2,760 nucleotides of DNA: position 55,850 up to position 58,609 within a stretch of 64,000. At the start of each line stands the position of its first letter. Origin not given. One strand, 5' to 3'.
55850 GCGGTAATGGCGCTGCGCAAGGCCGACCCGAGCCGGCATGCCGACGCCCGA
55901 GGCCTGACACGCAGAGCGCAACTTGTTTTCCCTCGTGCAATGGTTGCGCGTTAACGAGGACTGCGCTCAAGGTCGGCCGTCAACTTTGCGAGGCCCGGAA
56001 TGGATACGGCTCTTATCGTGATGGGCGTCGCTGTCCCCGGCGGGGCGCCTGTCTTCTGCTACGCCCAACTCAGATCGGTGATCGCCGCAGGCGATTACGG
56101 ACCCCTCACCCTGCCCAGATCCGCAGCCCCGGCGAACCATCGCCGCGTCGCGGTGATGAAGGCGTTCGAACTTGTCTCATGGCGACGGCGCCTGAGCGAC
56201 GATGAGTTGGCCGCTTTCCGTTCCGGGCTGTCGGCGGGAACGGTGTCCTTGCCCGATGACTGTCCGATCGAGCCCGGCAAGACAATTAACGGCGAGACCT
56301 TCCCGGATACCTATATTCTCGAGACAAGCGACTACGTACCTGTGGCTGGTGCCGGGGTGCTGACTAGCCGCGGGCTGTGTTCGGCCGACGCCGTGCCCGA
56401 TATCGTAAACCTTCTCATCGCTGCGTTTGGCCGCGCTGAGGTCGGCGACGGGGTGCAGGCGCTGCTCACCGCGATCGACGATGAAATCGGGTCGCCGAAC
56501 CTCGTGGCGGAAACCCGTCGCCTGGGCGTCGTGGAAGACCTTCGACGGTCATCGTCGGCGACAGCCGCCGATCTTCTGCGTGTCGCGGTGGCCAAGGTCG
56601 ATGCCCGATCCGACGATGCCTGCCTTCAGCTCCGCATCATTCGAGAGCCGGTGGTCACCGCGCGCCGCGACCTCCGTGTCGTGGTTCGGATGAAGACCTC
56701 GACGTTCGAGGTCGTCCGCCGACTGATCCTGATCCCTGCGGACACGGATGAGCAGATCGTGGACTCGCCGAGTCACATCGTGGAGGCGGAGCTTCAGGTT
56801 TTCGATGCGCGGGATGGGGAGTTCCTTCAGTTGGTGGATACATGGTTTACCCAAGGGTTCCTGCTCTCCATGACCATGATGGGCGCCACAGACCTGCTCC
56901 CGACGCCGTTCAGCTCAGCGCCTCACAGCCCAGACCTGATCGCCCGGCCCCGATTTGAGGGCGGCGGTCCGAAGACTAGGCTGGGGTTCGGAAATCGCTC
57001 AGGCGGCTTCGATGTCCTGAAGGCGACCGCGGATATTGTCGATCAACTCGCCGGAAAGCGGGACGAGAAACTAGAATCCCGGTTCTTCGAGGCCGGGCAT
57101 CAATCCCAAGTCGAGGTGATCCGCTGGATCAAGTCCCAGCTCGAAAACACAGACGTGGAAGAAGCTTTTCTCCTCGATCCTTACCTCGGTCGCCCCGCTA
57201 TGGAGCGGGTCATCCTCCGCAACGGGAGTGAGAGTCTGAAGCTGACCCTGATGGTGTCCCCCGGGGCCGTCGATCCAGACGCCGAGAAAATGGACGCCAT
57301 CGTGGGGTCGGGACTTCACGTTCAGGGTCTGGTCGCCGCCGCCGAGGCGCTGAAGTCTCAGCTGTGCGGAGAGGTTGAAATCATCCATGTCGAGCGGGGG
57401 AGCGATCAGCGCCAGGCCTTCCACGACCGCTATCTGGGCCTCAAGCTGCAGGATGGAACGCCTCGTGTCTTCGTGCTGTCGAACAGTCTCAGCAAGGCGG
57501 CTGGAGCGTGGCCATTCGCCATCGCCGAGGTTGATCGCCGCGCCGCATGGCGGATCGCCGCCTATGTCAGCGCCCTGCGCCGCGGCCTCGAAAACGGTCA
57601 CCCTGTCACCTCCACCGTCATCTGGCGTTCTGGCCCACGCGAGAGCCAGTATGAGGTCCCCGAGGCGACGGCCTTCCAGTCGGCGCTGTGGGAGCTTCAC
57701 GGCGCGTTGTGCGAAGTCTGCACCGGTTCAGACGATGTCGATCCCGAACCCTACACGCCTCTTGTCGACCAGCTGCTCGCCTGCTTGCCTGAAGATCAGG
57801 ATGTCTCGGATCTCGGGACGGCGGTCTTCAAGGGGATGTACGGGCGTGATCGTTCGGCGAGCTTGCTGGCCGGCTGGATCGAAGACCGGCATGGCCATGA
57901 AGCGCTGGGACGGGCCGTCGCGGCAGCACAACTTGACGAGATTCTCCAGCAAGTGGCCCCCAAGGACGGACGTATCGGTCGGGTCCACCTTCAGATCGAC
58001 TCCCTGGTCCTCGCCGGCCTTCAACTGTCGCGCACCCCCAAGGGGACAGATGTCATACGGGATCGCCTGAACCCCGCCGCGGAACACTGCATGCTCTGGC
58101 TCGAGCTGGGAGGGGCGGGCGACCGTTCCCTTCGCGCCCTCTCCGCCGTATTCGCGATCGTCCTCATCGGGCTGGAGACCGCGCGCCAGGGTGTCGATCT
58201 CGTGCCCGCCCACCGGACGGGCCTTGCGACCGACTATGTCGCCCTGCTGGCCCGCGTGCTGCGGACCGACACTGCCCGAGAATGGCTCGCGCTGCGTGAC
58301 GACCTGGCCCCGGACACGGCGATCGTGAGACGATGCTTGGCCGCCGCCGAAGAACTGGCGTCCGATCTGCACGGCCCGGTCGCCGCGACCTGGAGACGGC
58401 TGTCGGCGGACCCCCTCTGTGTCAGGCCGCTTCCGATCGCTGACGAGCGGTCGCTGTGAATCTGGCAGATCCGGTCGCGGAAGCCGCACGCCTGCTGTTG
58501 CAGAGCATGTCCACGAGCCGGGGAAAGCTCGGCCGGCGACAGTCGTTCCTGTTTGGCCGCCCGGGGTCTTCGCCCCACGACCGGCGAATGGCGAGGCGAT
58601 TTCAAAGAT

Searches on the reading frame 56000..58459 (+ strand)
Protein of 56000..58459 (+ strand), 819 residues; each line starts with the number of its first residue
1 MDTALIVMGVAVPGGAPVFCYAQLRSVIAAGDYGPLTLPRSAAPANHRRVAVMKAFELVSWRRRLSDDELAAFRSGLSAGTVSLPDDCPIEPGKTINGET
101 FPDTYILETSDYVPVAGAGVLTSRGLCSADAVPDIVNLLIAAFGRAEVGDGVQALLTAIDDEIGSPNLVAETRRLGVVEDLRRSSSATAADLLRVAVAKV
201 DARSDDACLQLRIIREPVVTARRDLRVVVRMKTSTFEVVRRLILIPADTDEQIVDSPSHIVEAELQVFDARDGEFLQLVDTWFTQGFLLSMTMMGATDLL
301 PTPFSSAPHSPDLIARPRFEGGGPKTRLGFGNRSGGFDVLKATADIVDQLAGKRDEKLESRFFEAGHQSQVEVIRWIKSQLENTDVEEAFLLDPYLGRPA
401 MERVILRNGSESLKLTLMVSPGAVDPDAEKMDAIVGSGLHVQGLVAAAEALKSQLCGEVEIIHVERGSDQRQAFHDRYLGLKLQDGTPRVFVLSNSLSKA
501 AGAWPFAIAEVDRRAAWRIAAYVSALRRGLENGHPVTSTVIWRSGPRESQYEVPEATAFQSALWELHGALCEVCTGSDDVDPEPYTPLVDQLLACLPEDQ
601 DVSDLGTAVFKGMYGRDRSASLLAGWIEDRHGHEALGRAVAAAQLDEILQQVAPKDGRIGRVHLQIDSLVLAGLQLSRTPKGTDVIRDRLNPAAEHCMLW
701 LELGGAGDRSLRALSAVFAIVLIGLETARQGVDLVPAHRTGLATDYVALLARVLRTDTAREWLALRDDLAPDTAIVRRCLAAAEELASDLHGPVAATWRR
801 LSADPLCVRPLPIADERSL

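Call 3: search_protein_families(library=pfam, proteins=[window:56000-58459:+], max_evalue=0.1)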
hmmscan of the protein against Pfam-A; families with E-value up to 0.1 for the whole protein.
window:56000-58459:+ (819 aa): 0 families

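Call 4: search_protein_families(library=padloc, proteins=[window:56000-58459:+], max_evalue=0.1)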
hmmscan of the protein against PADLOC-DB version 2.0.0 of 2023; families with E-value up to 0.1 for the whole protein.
window:56000-58459:+ (819 aa): 0 families

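Call 5: search_protein_families(library=ncbifam, proteins=[window:56000-58459:+], max_evalue=0.1)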
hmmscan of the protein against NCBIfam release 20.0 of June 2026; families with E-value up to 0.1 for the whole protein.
window:56000-58459:+ (819 aa): 2 families
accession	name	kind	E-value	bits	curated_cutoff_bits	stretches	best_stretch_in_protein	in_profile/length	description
NF040700.1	VPA1262_N_dom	domain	9.8e-42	143.3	80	1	61-528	6-477/478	VPA1262 family N-terminal domain-containing protein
NF040699.1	VPA1262_fam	subfamily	6.8e-34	116.9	325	1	342-548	361-571/1026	VPA1262 family protein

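Call 34: find_homologous_proteins(query=window:56000-58456:+, max_evalue=0.001)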
Query window:56000-58456:+ (819 aa): 12 proteins with E <= 0.001 among 8000 candidates.
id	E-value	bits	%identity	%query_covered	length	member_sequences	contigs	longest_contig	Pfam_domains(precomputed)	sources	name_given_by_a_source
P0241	0.0e+0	1225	95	71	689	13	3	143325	-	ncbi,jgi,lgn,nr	nr:VPA1262 family N-terminal domain-containing protein [Brevundimonas naejangsanensis]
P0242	6.3e-161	555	41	93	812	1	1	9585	-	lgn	-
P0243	4.0e-157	543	41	93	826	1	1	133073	-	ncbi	-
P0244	2.0e-143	497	37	98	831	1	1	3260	-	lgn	-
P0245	7.2e-129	449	34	98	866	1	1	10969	-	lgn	-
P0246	1.5e-111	392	33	92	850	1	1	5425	-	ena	-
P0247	1.1e-110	389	32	99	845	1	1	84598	-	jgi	jgi:hypothetical protein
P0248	4.3e-105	371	32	99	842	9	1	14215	-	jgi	jgi:hypothetical protein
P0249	4.2e-102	361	32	93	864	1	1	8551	-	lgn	-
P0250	8.9e-98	346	31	96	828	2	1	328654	-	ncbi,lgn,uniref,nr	ncbi:VPA1262 family N-terminal domain-containing protein [Burkholderia sp. SRS-25]|uniref:VPA1262 fa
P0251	3.2e-97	345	31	96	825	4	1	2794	-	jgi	-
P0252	1.3e-79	286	29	93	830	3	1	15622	-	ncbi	-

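Call 45: search_protein_families(library=padloc, proteins=[window:56000-58456:+], max_evalue=10)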
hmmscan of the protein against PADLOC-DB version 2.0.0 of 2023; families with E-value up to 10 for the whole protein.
window:56000-58456:+ (819 aa): 0 families

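Call 49: find_encoding_contigs(protein=P0241, flank=10000, max_places=4)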
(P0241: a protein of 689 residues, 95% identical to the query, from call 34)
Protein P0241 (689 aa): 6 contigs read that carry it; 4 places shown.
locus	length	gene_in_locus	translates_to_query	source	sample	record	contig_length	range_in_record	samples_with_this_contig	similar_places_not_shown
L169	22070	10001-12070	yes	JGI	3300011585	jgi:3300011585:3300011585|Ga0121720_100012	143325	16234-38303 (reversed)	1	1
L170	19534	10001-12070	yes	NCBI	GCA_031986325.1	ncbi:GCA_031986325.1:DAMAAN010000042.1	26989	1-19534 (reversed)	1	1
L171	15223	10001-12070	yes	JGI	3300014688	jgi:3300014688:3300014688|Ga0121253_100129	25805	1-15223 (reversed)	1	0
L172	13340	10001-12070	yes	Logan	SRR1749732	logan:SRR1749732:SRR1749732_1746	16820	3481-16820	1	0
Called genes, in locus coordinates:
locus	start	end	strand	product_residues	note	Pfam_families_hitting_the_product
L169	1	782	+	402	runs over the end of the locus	PF04893:Yip1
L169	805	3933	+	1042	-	-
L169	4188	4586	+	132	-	PF18203:IPTL-CTERM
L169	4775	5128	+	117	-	-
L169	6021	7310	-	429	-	PF00512:HisKA, PF02518:HATPase_c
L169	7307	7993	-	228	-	PF00072:Response_reg, PF00486:Trans_reg_C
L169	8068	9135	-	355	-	PF01965:DJ-1_PfpI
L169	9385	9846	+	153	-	-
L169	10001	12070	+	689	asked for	-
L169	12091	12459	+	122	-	-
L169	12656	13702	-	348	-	-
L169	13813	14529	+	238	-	PF00072:Response_reg, PF00486:Trans_reg_C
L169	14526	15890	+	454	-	PF00512:HisKA, PF02518:HATPase_c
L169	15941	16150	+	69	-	-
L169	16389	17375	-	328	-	-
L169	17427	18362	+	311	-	PF01418:HTH_6, PF01380:SIS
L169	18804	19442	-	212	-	-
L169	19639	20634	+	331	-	PF01207:Dus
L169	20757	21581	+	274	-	PF01925:TauE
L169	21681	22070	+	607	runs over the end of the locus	PF05227:CHASE3, PF00672:HAMP, PF00015:MCPsignal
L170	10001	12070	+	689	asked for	-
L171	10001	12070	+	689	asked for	-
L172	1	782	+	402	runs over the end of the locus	PF04893:Yip1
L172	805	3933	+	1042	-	-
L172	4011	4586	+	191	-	PF18203:IPTL-CTERM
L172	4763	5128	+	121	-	-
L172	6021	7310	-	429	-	PF00512:HisKA, PF02518:HATPase_c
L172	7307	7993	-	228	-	PF00072:Response_reg, PF00486:Trans_reg_C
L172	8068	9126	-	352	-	PF01965:DJ-1_PfpI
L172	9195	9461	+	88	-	-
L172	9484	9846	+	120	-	-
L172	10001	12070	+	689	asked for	-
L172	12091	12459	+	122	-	-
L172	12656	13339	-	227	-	?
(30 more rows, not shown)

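Call 50: find_encoding_contigs(protein=P0243, flank=8000, max_places=2)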
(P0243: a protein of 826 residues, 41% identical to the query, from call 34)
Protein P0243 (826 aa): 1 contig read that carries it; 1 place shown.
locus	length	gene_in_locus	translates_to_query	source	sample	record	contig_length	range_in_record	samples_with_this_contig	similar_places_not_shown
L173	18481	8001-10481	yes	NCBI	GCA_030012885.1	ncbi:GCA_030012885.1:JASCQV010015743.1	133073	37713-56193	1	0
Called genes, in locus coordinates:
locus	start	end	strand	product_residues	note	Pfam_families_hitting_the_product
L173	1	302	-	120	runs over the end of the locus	-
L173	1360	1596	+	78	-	PF13358:DDE_3 (weak)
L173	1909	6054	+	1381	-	PF03389:MobA_MobL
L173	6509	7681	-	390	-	-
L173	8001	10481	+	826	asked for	-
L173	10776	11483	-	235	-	PF01863:YgjP-like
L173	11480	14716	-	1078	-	PF04313:HSDR_N, PF04851:ResIII, PF18766:SWI2_SNF2, PF22679:T1R_D3-like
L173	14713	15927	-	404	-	PF01420:Methylase_S (weak)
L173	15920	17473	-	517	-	PF12161:HsdM_N, PF02384:N6_Mtase, PF01170:UPF0020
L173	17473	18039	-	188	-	-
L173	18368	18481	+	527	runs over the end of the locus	PF02601:Exonuc_VII_L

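Call 51: find_encoding_contigs(protein=P0250, flank=8000, max_places=2)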
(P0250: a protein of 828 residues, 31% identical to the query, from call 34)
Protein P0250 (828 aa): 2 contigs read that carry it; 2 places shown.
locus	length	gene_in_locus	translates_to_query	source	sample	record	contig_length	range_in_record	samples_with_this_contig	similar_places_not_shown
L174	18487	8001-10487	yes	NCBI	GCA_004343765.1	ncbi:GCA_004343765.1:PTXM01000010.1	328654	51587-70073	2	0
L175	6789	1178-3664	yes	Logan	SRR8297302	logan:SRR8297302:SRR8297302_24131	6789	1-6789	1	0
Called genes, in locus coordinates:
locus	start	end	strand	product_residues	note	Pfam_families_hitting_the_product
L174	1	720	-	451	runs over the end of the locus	PF06850:PHB_depo_C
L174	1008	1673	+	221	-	PF02798:GST_N (weak), PF13417:GST_N_3, PF13409:GST_N_2, PF13410:GST_C_2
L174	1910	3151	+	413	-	PF00027:cNMP_binding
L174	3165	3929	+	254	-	PF20560:MotA_N, PF01618:MotA_ExbB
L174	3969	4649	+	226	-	PF13677:MotB_plug, PF00691:OmpA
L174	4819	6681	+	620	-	PF02743:dCache_1, PF00672:HAMP, PF00015:MCPsignal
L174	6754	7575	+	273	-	-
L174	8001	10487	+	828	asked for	-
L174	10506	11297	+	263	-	-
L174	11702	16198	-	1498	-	PF00816:Histone_HNS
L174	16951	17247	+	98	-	-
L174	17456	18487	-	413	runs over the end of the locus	PF07969:Amidohydro_3 (weak), PF01979:Amidohydro_1, PF07969:Amidohydro_3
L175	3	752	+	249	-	?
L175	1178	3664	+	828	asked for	-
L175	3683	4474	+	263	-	-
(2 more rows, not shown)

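Call 59: search_solved_structures(query=A3, max_evalue=1)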
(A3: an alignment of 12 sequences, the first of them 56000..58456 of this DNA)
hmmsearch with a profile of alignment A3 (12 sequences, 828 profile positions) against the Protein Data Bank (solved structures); distinct sequences matched with E-value up to 1: 3.
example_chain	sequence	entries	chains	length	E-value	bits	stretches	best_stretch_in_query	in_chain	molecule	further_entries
9s1t_A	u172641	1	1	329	0.28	12.6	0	567-651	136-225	De novo designed helical barrel - 6H5L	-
1wjt_A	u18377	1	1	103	0.52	11.7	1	124-194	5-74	Transcription elongation factor S-II protein 3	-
2ov9_A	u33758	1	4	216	0.73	11.2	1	585-634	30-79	Hypothetical protein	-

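Call 60: search_protein_families(library=pfam, alignment_id=A3, max_evalue=1)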
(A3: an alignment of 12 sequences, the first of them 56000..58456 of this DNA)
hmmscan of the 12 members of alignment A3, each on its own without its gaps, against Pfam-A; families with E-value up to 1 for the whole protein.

A. member 1, window:56000-58456:+ (819 aa): 0 families

B. families by the number of members that match (of 12 scanned): 3 families
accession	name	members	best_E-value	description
PF06090.18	Ins_P5_2-kin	1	0.1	Inositol-pentakisphosphate 2-kinase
PF13794.12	MiaE_2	1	0.12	tRNA-(MS[2]IO[6]A)-hydroxylase (MiaE)-like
PF04151.21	PPC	1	0.23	Bacterial pre-peptidase C-terminal domain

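Call 77: predict_structure(alignment_id=A3)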
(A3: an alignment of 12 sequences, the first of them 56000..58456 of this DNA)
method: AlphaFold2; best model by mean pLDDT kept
length: 819 residues; sequences in the alignment: 12
mean_pLDDT: 75.8   pTM: 0.62
mean pLDDT of the five models: 75.8, 71.8, 71.5, 70.7, 65.1
residues with pLDDT >= 90: 171; 70-90: 429; 50-70: 120; < 50: 99
segments of 3 or more residues with pLDDT < 50: 285-357, 548-556, 576-578, 811-819
pLDDT, mean of each block of 10 residues (from residue 1): 91 91 89 81 76 88 90 92 93 93 80 78 90 89 85 90 81 90 74 77 67 74 86 82 90 87 88 85 43 29 40 36 26 33 38 45 66 84 82 86 71 84 73 67 86 80 76 76 77 75 67 64 78 75 66 51 73 53 75 81 83 67 79 84 88 76 78 87 87 88 76 89 94 86 94 86 59 80 91 91 78 35
secondary structure, 60 per line:
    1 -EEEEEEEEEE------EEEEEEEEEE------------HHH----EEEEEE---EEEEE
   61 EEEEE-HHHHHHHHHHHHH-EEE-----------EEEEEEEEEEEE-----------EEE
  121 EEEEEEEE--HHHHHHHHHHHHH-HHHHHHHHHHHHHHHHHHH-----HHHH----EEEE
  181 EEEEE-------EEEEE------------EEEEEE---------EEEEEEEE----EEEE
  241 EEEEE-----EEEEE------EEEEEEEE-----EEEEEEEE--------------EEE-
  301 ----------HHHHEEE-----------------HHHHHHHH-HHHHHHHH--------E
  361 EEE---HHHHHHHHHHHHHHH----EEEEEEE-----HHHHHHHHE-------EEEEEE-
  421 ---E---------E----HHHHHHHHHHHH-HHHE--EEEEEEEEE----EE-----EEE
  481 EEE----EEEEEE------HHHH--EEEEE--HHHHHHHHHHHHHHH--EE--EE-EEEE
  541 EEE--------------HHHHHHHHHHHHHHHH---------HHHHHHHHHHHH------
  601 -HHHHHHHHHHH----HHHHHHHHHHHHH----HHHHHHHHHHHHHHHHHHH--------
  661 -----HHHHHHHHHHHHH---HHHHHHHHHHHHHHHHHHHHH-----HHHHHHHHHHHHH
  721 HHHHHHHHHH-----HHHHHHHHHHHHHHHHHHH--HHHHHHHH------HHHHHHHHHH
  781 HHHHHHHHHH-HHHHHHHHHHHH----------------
elements in order (helices of 4 or more, strands of 3 or more residues): E2-11 E18-27 E47-52 E56-65 H67-79 E81-83 E95-106 E118-128 H131-143 H145-163 H169-172 E177-185 E193-197 E210-215 E225-232 E237-245 E251-255 E262-269 E275-282 E297-299 H311-314 E315-317 H335-342 H344-351 E360-363 H367-381 E386-392 H398-405 E414-419 H439-450 E458-466 E478-483 E488-493 H500-503 E506-510 H513-527 E537-543 H558-573 H583-594 H602-612 H617-629 H634-652 H666-678 H682-702 H708-730 H736-754 H757-764 H771-790 H792-803

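Call 80: fold_search(model_id=the predicted structure, library=pdb)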
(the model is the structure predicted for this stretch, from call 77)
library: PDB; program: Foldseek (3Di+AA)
matches with E <= 10: 1278; with E <= 0.001: 5
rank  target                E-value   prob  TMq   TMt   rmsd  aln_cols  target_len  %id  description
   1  6ehi_D                3.6e-04  1.00  0.14  0.58   6.1       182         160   12  NucT from Helicobacter pylori (released 2018-01-17)
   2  6ehi_A                4.9e-04  1.00  0.14  0.56   6.2       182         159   12  NucT from Helicobacter pylori (released 2018-01-17)
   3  6ehi_B                5.7e-04  1.00  0.14  0.57   6.0       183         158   11  NucT from Helicobacter pylori (released 2018-01-17)
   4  7e0m_A                9.8e-04  1.00  0.14  0.27  10.0       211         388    9  Crystal structure of phospholipase D (released 2021-12-22)
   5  9urj_A                9.8e-04  1.00  0.15  0.19  11.0       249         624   12  binary complex of polyP-bound polyphosphate kinase 1 (PPK1) (released 2026-03-04)
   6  7e0m_B                1.8e-03  1.00  0.15  0.28   8.1       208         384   10  Crystal structure of phospholipase D (released 2021-12-22)
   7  2o8r_B                2.0e-03  0.99  0.15  0.20  20.4       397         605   11  Crystal Structure of Polyphosphate Kinase from Porphyromonas Gingivalis (released 2006-12-19)
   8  6moi_B                5.2e-03  0.91  0.10  0.27  11.9       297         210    8  Dimeric DARPin C_angle_R5 complex with EpoR (released 2019-06-05)
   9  1xdo_A                5.5e-03  0.87  0.15  0.17  21.9       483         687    9  Crystal Structure of Escherichia coli Polyphosphate Kinase (released 2005-06-21)
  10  1q32_B                5.8e-03  1.00  0.12  0.22   5.9       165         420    8  Crystal Structure Analysis of the Yeast Tyrosyl-DNA Phosphodiesterase (released 2004-09-07)
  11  3sq5_D                7.4e-03  0.99  0.12  0.21  11.5       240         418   10  Crystal Structure Analysis of the Yeast Tyrosyl-DNA Phosphodiesterase H432N Mutant (released 2011-12-28)
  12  9y5y_B                7.8e-03  1.00  0.09  0.55   4.6        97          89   13  Structure of the Omicron Spike RBD bound by the monobody s19382 (local refinement from dimerized Spike protein ECDs) (released 2025-11-12)
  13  6moe_D                7.8e-03  0.89  0.10  0.26  11.4       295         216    8  Monomeric DARPin E2 complex with EpoR (released 2019-06-05)
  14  6o02_B                8.2e-03  1.00  0.09  0.56   4.6        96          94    7  Monobody (MC3) bound to tyrosine kinase binding domain of E3 ubiquitin ligase CBL (released 2020-08-19)
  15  3sq8_B                1.2e-02  1.00  0.12  0.21   6.2       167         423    8  Crystal Structure Analysis of the Yeast Tyrosyl-DNA Phosphodiesterase 1 H432R Mutant (SCAN1 Mutant) (released 2011-12-28)
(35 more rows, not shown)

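Call 92: search_protein_families(library=phrogs, proteins=[window:56000-58456:+], max_evalue=0.01)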
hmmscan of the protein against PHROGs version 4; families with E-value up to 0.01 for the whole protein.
window:56000-58456:+ (819 aa): 0 families
